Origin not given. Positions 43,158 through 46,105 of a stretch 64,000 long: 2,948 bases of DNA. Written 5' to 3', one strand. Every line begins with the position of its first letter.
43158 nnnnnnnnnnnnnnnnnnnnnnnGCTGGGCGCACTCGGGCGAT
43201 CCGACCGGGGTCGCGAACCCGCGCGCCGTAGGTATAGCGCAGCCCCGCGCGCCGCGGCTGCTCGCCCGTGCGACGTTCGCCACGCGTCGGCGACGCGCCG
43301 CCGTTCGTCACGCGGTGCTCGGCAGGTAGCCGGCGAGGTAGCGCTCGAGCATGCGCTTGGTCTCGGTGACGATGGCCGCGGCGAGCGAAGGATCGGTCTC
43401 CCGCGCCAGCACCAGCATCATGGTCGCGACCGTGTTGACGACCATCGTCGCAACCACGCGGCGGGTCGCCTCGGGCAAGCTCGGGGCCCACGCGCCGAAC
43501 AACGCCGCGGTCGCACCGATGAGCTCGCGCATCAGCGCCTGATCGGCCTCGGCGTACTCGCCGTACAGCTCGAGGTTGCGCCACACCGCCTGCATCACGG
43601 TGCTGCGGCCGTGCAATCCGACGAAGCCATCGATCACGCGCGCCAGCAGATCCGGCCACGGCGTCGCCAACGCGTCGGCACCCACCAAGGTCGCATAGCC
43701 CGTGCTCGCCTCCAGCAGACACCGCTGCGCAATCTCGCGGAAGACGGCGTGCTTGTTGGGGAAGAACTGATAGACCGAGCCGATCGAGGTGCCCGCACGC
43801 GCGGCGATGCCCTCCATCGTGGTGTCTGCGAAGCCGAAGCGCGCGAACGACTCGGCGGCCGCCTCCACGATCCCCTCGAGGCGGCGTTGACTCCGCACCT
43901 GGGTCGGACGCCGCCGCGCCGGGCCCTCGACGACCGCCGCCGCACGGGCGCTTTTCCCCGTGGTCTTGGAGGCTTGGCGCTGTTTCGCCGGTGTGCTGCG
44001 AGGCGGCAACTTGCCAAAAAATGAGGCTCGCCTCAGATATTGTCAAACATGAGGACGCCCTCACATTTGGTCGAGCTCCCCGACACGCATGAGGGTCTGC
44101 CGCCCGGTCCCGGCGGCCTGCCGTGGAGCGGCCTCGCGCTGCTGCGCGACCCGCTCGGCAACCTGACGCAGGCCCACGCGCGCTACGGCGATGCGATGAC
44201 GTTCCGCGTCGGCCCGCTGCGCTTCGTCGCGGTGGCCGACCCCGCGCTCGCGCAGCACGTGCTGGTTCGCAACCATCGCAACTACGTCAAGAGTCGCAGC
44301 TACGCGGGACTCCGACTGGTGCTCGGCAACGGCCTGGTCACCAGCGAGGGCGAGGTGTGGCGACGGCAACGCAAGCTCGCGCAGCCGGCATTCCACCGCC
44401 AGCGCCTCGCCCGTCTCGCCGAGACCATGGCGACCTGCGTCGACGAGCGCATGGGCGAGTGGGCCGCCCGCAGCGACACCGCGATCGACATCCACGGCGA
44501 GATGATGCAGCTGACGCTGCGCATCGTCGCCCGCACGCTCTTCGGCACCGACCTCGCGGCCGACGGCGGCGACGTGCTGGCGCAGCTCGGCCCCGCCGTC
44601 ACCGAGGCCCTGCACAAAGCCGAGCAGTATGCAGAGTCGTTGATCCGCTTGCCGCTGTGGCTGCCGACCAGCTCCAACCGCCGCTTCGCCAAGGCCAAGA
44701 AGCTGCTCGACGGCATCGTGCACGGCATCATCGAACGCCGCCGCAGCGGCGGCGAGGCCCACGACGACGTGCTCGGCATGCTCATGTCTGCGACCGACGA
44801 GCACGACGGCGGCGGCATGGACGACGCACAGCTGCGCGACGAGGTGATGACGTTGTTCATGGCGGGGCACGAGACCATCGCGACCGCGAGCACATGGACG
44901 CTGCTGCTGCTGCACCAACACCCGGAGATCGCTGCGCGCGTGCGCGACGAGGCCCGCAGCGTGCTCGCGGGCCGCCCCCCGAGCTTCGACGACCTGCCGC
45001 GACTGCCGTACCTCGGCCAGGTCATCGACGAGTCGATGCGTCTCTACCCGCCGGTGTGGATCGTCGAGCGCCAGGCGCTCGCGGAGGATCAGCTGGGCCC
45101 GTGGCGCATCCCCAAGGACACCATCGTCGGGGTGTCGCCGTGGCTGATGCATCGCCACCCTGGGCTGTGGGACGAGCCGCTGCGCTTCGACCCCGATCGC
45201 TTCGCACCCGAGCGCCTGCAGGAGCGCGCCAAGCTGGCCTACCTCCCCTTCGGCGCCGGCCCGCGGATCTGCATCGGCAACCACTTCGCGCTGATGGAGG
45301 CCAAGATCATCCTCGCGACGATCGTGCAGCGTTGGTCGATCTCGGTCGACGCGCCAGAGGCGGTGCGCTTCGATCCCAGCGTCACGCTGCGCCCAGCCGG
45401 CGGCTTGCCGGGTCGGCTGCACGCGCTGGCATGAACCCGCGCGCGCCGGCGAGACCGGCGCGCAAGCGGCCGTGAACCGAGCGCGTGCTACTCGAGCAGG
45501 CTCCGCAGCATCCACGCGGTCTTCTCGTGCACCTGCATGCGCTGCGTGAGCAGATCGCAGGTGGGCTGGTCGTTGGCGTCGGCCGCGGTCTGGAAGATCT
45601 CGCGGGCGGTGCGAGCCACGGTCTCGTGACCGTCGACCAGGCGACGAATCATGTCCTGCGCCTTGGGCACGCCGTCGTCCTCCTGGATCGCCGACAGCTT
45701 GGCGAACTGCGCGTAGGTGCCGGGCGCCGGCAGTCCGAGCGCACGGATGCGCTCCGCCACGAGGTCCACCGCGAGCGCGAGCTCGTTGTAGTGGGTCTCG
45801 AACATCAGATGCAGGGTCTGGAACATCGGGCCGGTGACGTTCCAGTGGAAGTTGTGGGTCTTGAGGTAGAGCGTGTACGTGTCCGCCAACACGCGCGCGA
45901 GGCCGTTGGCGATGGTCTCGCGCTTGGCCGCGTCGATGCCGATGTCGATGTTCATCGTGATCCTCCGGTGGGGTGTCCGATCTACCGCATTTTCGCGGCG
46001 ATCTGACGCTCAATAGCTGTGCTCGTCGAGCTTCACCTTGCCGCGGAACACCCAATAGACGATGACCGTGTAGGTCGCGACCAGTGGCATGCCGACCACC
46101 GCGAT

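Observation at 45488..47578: cydB (cytochrome bd subunit II) present without an adjacent cydA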

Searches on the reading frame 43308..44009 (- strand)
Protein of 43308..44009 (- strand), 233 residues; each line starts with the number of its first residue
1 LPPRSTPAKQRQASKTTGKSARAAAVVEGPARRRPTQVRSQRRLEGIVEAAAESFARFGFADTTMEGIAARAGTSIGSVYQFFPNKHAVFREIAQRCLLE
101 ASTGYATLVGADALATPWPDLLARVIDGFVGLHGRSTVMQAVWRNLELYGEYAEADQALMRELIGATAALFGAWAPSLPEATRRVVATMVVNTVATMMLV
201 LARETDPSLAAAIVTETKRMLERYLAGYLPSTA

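Call 5: search_protein_families(library=pfam, proteins=[window:43308-44009:-], max_evalue=0.01)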
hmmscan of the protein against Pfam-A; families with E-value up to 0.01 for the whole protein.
window:43308-44009:- (233 aa): 3 families
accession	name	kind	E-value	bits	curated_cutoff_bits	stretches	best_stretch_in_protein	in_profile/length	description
PF17918.6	TetR_C_15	-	8e-17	62.3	26.8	1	117-225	1-108/108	Tetracyclin repressor-like, C-terminal domain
PF00440.29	TetR_N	-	2.1e-14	53.4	24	1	47-93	1-47/47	Bacterial regulatory proteins, tetR family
PF17928.6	TetR_C_22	-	4.9e-09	37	26.4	1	117-226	2-110/113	Tetracyclin repressor-like, C-terminal domain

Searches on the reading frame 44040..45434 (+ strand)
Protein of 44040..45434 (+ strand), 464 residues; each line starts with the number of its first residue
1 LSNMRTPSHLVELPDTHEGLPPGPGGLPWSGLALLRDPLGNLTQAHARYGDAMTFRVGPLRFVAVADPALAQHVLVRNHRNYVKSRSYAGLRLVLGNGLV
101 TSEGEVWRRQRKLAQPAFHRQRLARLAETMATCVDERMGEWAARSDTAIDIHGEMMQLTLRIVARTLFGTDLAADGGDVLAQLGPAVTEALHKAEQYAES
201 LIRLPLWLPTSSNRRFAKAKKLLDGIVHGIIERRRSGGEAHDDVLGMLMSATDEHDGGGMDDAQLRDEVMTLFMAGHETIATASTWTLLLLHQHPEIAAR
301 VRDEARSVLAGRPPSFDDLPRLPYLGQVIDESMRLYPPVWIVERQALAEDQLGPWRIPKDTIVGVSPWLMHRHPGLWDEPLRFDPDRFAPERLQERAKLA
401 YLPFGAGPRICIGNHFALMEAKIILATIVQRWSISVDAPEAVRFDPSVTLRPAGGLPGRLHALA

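Call 5: search_protein_families(library=pfam, proteins=[window:44040-45434:+], max_evalue=0.01)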
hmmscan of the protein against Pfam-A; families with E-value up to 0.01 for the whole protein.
window:44040-45434:+ (464 aa): 1 family
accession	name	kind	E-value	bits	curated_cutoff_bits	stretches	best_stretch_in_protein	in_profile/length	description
PF00067.27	p450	-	4.8e-90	303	22.8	1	21-438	1-438/462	Cytochrome P450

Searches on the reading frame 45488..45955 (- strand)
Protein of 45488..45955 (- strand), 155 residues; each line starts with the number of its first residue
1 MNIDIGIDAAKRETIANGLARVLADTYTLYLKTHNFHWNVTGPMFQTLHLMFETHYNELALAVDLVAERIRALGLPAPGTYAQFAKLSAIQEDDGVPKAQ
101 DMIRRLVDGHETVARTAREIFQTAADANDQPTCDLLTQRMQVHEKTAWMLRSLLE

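Call 5: search_protein_families(library=pfam, proteins=[window:45488-45955:-], max_evalue=0.01)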
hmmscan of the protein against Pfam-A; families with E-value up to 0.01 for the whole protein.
window:45488-45955:- (155 aa): 1 family
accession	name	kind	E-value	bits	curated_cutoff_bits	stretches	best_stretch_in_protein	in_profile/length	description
PF00210.30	Ferritin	-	4.5e-28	98.4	24.5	1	18-155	3-137/142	Ferritin-like domain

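Call 54: search_protein_families(library=ncbifam, proteins=[window:45488-45955:-], max_evalue=0.001)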
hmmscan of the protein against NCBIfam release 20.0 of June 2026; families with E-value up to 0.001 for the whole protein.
window:45488-45955:- (155 aa): 3 families
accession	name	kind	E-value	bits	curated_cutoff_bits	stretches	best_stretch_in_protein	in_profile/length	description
NF006975.0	PRK09448.1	equivalog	3.7e-22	79.1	114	1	6-154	20-166/168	DNA starvation/stationary phase protection protein Dps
NF041388.1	DNAstvprot_Halo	equivalog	1.8e-20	73.5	170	1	4-155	13-165/171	DNA starvation/stationary phase protection protein DpsA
NF052461.1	DNAProtecDpsACyan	equivalog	3.4e-15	56.1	300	1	5-153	18-167/176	DNA starvation/stress protection protein DpsA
